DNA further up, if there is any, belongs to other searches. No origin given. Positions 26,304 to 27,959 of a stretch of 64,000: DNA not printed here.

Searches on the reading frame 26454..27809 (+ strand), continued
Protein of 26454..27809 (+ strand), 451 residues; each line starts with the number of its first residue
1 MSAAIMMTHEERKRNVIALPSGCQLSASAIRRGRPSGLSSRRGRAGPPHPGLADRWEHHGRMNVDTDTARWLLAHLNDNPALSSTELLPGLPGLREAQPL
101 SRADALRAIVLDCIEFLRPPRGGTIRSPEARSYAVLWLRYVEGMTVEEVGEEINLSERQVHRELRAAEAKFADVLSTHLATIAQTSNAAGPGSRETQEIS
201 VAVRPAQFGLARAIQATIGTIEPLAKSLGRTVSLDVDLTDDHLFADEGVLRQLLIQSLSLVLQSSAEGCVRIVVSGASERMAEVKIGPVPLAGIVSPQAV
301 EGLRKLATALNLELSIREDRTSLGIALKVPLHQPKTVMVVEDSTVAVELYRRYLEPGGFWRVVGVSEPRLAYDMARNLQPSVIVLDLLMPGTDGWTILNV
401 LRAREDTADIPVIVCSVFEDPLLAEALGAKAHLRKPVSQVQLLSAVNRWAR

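Call 47: find_encoding_contigs(protein=P0004, flank=6000, max_places=3)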
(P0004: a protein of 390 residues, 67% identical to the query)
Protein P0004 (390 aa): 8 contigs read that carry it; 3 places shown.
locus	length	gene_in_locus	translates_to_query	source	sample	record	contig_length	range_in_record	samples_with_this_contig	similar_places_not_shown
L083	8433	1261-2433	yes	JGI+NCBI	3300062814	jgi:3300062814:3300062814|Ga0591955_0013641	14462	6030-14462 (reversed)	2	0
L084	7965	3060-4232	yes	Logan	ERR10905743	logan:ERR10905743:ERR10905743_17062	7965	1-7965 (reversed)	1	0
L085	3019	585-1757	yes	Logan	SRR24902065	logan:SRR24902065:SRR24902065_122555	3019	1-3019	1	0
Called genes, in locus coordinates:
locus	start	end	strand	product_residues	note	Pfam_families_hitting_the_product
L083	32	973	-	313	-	PF00528:BPD_transp_1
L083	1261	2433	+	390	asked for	PF08281:Sigma70_r4_2 (weak), PF00072:Response_reg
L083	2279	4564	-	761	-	PF00512:HisKA, PF02518:HATPase_c, PF13589:HATPase_c_3 (weak), PF00072:Response_reg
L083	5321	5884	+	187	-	-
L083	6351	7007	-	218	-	PF07883:Cupin_2 (weak)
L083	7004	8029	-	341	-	PF00583:Acetyltransf_1, PF24553:Rv0428c_C, PF13508:Acetyltransf_7, PF13673:Acetyltransf_10, PF14542:Acetyltransf_CG (weak), PF08445:FR47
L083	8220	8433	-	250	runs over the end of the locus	PF01476:LysM, PF23473:LysM3_LYK4_5 (weak), PF00932:LTD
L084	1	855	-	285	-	?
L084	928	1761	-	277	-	PF00528:BPD_transp_1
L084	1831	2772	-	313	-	PF00528:BPD_transp_1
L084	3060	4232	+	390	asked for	PF08281:Sigma70_r4_2 (weak), PF00072:Response_reg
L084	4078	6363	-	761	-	PF00512:HisKA, PF02518:HATPase_c, PF13589:HATPase_c_3 (weak), PF00072:Response_reg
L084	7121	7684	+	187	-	-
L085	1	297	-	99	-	?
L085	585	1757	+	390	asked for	PF08281:Sigma70_r4_2 (weak), PF00072:Response_reg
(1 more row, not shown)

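Call 48: find_encoding_contigs(protein=P0002, flank=6000, max_places=2)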
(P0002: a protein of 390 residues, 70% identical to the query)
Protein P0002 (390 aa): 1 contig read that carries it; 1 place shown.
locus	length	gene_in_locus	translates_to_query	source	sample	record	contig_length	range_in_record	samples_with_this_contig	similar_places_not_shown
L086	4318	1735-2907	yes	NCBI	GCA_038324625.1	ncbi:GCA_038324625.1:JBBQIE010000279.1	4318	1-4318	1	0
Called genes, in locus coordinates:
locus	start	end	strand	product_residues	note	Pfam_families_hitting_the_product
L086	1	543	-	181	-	?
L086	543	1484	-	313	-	PF00528:BPD_transp_1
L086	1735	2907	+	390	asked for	PF08281:Sigma70_r4_2 (weak), PF00072:Response_reg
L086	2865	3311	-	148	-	-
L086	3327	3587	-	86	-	PF05016:ParE_toxin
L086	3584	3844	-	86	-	-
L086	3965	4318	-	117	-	?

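Call 77: find_encoding_contigs(protein=P0016, flank=7000, max_places=1)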
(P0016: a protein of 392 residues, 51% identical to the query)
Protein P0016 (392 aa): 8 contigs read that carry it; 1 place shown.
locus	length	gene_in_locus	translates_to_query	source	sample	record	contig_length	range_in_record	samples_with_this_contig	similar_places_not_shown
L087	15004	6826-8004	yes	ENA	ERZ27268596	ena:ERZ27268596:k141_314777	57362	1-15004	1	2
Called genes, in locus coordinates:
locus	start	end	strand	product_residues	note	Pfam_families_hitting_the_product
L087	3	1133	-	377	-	?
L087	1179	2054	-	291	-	PF00795:CN_hydrolase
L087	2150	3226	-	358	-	-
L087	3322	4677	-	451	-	PF01547:SBP_bac_1, PF13416:SBP_bac_8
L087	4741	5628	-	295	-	PF00528:BPD_transp_1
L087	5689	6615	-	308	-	PF00528:BPD_transp_1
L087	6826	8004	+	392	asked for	PF00072:Response_reg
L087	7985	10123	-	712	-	PF00512:HisKA, PF02518:HATPase_c, PF00072:Response_reg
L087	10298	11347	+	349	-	PF01370:Epimerase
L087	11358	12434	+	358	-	PF00701:DHDPS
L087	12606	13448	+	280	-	PF01145:Band_7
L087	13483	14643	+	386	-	PF01937:ARMT1-like_dom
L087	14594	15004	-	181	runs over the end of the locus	PF01750:HycI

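Call 78: find_encoding_contigs(protein=P0011, flank=7000, max_places=1)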
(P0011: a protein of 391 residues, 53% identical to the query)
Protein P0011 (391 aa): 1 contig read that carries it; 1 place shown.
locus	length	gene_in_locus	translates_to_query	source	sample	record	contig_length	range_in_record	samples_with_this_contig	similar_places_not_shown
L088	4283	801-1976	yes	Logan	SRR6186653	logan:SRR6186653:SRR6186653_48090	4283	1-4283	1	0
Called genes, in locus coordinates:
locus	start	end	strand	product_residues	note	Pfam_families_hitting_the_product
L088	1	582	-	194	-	?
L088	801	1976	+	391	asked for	PF00072:Response_reg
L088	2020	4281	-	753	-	?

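Call 79: find_encoding_contigs(protein=P0028, flank=7000, max_places=1)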
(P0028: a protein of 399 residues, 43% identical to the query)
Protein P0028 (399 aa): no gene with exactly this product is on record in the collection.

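Call 89: list_cluster_members(proteins=[P0016, P0020, P0022, P0026, P0028, P0018, P0002, P0027, P0039, P0050])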
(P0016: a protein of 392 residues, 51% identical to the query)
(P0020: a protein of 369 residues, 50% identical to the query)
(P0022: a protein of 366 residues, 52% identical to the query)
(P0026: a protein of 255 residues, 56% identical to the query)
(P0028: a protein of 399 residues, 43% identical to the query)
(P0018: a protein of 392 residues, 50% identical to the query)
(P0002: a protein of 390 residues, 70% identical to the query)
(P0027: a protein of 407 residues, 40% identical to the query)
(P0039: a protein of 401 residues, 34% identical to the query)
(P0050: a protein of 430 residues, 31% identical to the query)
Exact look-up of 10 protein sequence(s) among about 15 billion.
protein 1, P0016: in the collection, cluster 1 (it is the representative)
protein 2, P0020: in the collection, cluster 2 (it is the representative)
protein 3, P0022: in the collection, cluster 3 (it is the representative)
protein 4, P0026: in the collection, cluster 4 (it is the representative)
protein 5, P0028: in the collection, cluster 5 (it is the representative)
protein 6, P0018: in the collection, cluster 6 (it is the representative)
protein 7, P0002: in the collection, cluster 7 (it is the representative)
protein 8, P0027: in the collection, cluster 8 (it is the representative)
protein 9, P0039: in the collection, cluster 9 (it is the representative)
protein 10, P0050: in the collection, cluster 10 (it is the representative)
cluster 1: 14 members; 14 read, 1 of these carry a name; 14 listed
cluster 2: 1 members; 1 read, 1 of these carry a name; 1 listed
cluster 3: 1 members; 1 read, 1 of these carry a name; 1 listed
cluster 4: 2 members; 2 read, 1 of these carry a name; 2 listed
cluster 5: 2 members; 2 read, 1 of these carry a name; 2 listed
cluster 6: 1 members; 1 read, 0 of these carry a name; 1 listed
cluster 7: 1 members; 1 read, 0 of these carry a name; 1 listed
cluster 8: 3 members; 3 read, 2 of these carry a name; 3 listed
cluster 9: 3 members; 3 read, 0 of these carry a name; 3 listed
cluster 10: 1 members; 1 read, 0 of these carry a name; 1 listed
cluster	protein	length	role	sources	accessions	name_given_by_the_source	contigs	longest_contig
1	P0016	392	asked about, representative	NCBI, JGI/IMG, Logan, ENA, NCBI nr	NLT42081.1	MAG: response regulator [Anaerolineae bacterium] | response regulator [Anaerolineae bacterium]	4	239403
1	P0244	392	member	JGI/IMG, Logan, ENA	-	-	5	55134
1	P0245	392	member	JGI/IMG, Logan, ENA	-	-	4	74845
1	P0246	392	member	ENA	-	-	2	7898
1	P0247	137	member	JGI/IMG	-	-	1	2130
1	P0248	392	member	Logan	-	-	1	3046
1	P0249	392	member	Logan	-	-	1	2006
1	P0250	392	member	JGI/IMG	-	-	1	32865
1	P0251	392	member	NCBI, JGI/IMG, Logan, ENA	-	-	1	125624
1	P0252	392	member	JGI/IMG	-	-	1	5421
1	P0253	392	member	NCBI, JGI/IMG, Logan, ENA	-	-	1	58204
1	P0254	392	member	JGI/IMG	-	-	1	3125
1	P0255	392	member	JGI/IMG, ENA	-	-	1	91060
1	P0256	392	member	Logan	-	-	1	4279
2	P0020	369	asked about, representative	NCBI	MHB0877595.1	MAG: response regulator, partial [Anaerolineae bacterium]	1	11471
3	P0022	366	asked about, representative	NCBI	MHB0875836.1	MAG: response regulator [Anaerolineae bacterium]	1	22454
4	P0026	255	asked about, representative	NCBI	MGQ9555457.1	MAG: response regulator, partial [Anaerolineae bacterium]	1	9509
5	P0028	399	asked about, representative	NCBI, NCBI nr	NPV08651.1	MAG: response regulator [Anaerolineae bacterium] | response regulator [Anaerolineae bacterium]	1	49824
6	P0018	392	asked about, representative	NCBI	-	-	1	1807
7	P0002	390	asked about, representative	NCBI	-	-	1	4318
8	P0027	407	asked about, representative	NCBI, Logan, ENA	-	-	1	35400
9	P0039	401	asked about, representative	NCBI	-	-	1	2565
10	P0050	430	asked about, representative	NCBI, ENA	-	-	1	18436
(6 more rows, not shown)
